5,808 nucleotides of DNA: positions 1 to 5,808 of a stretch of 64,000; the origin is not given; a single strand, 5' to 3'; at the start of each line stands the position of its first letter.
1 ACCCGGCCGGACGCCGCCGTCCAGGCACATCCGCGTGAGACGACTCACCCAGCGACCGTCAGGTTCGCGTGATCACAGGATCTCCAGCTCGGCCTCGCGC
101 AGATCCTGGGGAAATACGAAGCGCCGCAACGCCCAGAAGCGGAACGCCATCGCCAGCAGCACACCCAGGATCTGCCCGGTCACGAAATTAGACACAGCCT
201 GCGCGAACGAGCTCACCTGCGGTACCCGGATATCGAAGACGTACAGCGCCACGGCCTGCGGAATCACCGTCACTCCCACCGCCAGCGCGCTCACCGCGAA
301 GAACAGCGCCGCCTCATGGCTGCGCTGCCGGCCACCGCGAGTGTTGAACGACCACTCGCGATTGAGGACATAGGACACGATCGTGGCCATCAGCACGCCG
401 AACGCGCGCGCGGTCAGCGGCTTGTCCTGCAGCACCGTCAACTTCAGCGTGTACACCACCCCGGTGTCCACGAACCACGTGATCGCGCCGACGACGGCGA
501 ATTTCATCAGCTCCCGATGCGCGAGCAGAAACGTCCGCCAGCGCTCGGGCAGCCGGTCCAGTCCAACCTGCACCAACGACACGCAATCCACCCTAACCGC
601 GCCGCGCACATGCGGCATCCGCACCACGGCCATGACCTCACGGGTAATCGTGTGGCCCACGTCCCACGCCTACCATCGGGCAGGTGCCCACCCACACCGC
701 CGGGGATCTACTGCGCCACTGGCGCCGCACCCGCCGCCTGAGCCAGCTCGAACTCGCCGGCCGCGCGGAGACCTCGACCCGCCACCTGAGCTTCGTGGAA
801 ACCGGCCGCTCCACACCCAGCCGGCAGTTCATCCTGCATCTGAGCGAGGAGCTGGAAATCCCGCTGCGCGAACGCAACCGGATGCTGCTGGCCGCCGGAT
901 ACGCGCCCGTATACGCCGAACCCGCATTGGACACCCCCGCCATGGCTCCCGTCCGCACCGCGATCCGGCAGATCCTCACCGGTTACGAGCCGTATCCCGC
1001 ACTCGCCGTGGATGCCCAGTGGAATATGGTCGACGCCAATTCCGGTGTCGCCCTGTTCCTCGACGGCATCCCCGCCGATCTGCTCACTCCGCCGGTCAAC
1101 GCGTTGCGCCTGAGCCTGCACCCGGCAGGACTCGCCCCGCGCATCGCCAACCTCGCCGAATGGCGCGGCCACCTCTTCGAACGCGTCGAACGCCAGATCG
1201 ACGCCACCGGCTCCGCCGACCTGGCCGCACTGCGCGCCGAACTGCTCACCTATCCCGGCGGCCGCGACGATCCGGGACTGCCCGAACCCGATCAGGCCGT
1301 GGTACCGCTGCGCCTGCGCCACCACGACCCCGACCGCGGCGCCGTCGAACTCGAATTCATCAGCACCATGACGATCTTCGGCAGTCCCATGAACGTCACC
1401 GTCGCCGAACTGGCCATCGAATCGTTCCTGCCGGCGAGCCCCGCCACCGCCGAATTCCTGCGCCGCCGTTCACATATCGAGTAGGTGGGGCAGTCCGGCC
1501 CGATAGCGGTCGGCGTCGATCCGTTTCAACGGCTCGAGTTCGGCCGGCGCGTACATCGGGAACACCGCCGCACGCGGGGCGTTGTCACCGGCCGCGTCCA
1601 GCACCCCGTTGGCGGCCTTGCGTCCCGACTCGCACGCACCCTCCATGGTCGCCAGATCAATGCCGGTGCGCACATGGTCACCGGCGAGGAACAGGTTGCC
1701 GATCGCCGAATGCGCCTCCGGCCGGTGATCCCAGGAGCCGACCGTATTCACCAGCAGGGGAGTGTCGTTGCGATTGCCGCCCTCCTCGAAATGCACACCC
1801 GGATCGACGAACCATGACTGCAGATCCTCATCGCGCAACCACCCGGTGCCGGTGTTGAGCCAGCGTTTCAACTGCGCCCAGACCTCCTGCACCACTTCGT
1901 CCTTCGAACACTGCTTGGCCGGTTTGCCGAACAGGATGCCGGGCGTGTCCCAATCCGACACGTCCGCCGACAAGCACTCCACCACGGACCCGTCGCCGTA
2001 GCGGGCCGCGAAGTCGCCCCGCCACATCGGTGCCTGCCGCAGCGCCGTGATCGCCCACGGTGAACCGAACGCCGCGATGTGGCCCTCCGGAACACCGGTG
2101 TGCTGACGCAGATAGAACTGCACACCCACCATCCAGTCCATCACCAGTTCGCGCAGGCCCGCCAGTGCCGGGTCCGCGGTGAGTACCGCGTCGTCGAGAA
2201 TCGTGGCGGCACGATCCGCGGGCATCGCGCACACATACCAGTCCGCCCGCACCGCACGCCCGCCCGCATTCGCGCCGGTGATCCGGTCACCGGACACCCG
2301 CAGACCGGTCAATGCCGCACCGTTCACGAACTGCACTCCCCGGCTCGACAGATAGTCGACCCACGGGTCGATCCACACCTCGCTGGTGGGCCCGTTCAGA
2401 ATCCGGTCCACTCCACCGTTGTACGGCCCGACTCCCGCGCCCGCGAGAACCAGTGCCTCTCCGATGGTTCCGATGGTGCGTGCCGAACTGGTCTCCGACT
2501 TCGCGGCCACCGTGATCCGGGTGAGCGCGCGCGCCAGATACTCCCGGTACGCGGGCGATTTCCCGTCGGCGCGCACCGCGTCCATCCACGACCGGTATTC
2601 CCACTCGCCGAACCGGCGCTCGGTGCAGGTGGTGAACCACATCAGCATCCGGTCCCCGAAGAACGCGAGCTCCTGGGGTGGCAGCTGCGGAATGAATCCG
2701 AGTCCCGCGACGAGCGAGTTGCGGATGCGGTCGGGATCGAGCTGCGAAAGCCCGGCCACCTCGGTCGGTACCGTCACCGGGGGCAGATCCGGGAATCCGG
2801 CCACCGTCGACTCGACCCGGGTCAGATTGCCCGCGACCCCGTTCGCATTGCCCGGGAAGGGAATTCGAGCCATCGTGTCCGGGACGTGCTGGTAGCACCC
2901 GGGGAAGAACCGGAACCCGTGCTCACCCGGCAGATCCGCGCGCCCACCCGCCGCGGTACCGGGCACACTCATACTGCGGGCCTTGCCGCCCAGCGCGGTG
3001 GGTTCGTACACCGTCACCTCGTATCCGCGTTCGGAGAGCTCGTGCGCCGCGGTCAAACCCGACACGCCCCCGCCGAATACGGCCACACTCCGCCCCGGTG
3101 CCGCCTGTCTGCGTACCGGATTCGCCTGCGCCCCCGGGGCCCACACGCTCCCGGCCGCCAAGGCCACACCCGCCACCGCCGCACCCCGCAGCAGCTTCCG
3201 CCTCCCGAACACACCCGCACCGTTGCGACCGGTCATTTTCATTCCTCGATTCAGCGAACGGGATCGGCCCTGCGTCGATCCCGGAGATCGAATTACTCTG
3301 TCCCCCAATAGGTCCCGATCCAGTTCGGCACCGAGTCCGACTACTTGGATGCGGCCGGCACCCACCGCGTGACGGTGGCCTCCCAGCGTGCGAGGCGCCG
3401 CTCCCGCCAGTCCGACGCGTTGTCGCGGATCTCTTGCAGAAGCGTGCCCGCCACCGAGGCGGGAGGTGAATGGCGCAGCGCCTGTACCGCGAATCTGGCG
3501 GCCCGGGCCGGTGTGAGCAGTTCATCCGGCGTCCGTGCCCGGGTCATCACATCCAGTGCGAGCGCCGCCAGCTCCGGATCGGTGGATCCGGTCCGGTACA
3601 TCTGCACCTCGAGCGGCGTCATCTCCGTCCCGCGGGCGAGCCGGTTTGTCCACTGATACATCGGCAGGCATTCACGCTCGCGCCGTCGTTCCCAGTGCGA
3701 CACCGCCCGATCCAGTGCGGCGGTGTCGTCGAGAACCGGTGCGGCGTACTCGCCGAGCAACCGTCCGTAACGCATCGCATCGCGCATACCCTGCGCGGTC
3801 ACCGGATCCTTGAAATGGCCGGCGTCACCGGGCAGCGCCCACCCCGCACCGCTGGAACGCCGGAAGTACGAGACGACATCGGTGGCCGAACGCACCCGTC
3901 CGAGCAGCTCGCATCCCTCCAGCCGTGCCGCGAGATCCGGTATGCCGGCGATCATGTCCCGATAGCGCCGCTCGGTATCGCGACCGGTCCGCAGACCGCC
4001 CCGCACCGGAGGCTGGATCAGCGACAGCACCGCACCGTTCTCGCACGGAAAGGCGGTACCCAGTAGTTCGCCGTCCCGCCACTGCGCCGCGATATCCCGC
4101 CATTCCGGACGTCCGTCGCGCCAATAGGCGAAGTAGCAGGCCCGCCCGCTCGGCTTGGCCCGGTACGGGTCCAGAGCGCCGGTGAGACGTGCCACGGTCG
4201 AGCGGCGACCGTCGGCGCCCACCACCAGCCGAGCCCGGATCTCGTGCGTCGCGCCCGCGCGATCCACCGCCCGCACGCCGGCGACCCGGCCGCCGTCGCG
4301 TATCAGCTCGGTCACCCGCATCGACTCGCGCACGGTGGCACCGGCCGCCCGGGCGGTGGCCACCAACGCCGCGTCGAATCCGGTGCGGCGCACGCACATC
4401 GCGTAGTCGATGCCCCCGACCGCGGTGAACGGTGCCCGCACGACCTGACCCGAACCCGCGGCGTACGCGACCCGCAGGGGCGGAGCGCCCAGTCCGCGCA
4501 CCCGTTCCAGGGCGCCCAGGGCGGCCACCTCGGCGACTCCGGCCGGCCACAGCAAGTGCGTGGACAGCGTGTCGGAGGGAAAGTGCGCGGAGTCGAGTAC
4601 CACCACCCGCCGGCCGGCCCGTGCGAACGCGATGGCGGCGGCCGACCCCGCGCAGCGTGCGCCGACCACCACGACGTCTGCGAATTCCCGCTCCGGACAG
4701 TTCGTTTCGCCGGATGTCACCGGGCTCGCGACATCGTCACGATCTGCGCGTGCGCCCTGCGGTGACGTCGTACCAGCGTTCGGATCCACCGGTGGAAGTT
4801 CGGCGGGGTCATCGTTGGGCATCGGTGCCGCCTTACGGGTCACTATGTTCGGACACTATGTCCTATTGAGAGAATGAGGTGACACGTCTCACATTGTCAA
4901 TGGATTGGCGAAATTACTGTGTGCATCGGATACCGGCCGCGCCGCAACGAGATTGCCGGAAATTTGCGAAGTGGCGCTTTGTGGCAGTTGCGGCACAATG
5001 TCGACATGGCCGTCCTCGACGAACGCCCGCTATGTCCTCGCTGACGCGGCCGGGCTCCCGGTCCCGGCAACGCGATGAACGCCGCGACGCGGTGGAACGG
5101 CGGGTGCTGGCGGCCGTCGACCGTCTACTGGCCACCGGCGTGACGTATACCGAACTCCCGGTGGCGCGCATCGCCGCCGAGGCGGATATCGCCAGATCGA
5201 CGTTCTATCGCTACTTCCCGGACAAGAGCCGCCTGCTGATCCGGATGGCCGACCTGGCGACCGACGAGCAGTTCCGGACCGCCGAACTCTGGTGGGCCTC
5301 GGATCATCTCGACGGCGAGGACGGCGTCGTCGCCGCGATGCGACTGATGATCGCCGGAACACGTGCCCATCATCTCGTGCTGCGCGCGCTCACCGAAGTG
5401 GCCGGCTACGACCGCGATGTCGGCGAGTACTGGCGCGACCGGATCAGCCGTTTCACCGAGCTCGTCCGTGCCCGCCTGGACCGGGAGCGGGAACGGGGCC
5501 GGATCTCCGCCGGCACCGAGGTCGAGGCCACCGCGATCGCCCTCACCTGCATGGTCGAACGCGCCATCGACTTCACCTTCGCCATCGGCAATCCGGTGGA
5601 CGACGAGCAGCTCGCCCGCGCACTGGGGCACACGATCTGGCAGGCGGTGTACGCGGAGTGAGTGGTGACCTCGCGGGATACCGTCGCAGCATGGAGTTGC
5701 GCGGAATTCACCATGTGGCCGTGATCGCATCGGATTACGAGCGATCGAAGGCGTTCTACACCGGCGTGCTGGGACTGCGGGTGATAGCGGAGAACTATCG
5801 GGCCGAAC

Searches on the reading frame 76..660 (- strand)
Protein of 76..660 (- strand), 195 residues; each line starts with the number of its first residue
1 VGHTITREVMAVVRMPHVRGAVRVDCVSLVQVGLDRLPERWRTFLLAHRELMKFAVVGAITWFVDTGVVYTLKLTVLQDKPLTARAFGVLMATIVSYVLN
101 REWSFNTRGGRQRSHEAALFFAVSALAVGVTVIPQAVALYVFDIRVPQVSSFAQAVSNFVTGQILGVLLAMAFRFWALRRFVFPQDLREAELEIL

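Call 73: search_protein_families(library=pfam, proteins=[window:76-660:-], max_evalue=0.001)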
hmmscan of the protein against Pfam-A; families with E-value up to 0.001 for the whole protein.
window:76-660:- (195 aa): 1 family
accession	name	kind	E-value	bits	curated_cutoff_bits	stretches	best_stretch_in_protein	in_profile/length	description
PF04138.20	GtrA_DPMS_TM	-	1.5e-17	64.3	26.1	1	53-183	1-117/117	GtrA/DPMS, transmembrane domain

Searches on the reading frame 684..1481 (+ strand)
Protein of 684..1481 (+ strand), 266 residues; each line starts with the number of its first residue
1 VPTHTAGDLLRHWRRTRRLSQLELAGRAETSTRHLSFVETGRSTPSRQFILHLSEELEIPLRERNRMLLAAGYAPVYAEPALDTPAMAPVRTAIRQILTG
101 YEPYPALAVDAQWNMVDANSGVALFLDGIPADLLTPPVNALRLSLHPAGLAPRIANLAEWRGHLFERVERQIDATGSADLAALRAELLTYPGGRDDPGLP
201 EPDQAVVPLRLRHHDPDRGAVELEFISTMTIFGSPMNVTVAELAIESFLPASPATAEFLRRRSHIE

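Call 73: search_protein_families(library=pfam, proteins=[window:684-1481:+], max_evalue=0.001)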
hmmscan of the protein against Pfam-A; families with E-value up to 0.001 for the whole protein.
window:684-1481:+ (266 aa): 4 families
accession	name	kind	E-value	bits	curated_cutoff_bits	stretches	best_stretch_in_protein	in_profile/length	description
PF17765.7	MLTR_LBD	-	2.7e-21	76.8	26.3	1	90-261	1-167/168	MmyB-like transcription regulator ligand binding domain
PF13560.12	HTH_31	-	1e-06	29.4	27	1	7-64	3-61/64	Helix-turn-helix domain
PF01381.28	HTH_3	-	9.5e-05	22.8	23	1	10-63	1-54/55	Helix-turn-helix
PF12844.13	HTH_19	-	0.00014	22.1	30.2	1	7-61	1-55/64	Helix-turn-helix domain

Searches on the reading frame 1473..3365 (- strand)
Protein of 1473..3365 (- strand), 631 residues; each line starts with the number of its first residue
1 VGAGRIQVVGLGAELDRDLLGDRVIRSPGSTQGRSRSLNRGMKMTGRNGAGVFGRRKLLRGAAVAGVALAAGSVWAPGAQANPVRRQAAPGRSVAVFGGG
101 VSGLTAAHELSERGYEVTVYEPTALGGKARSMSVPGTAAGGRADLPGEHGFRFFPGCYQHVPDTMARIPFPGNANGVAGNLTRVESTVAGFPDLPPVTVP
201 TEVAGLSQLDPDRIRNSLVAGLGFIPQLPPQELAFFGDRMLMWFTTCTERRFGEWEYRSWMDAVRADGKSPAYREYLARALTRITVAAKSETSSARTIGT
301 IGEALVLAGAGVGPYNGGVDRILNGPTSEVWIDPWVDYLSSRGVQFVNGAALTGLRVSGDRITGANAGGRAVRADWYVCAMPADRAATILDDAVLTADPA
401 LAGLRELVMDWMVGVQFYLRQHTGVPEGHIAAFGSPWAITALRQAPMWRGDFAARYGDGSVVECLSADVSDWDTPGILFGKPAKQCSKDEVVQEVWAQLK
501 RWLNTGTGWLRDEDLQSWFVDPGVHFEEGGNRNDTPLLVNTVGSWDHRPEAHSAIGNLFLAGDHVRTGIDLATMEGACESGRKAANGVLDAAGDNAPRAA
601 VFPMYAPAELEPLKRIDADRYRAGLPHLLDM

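Call 73: search_protein_families(library=pfam, proteins=[window:1473-3365:-], max_evalue=0.001)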
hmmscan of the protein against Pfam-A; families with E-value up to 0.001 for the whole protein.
window:1473-3365:- (631 aa): 6 families
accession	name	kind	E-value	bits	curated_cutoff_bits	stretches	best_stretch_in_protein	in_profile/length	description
PF01593.30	Amino_oxidase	-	2.3e-25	90.2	19.8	1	101-589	1-443/443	Flavin containing amine oxidoreductase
PF01266.30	DAO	-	1.2e-09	38.6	27.9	1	94-127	2-36/353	FAD dependent oxidoreductase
PF13450.12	NAD_binding_8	-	3.2e-09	37.4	21.9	1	96-165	1-65/68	NAD(P)-binding Rossmann-like domain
PF00070.33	Pyr_redox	-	0.00019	22.3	22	0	93-121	1-29/82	Pyridine nucleotide-disulphide oxidoreductase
PF07992.20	Pyr_redox_2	-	0.00027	20.9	26.1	0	81-121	133-172/291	Pyridine nucleotide-disulphide oxidoreductase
PF00890.30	FAD_binding_2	-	0.00035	20.3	20.4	0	94-125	2-33/414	FAD binding domain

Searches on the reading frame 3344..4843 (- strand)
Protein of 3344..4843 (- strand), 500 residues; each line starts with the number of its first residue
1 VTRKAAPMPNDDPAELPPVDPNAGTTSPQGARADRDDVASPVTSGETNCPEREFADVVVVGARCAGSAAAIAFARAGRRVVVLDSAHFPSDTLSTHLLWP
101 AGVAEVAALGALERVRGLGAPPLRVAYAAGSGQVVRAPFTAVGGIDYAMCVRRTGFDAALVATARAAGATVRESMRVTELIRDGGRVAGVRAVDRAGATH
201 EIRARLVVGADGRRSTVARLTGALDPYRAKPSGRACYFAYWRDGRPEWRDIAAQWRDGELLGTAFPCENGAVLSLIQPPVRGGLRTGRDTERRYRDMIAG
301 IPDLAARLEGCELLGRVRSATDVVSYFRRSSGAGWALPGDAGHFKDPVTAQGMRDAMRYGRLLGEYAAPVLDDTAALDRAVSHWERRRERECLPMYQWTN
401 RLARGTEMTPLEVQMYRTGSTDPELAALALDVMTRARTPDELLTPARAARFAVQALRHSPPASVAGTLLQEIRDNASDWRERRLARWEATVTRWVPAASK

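Call 73: search_protein_families(library=pfam, proteins=[window:3344-4843:-], max_evalue=0.001)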
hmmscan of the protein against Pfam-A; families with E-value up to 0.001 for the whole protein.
window:3344-4843:- (500 aa): 6 families
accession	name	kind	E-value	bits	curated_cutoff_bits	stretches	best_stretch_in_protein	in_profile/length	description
PF01494.25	FAD_binding_3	-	1.1e-17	64.8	22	1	55-380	2-331/349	FAD binding domain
PF12831.13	FAD_oxidored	-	2.2e-07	31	27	1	56-210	1-143/416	FAD dependent oxidoreductase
PF00890.30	FAD_binding_2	-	3.8e-07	30.1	20.4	1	158-233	146-218/414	FAD binding domain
PF01266.30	DAO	-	1.3e-05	25.3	27.9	0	56-90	1-35/353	FAD dependent oxidoreductase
PF04820.20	Trp_halogenase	-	3.4e-05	23.3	21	0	139-217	143-217/458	Tryptophan halogenase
PF07992.20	Pyr_redox_2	-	0.0007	19.5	26.1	0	56-223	2-119/291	Pyridine nucleotide-disulphide oxidoreductase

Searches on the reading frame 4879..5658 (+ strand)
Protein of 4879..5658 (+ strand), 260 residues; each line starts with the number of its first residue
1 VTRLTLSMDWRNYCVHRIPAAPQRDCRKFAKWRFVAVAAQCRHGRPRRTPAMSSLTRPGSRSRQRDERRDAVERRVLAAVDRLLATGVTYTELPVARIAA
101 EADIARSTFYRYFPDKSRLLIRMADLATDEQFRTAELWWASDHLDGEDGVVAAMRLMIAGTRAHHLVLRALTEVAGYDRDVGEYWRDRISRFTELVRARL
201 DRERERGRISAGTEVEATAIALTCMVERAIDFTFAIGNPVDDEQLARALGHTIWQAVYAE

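Call 73: search_protein_families(library=pfam, proteins=[window:4879-5658:+], max_evalue=0.001)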
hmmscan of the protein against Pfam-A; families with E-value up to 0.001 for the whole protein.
window:4879-5658:+ (260 aa): 3 families
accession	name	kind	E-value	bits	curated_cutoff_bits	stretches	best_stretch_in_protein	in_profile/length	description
PF21313.2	EthR_C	-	2e-12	47.8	27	1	153-258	4-110/111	Transcriptional regulator EthR, C-terminal domain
PF00440.29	TetR_N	-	2e-07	31.1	24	1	90-122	14-46/47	Bacterial regulatory proteins, tetR family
PF02796.21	HTH_7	-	8.2e-05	23.1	23.8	1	94-115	23-44/45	Helix-turn-helix domain of resolvase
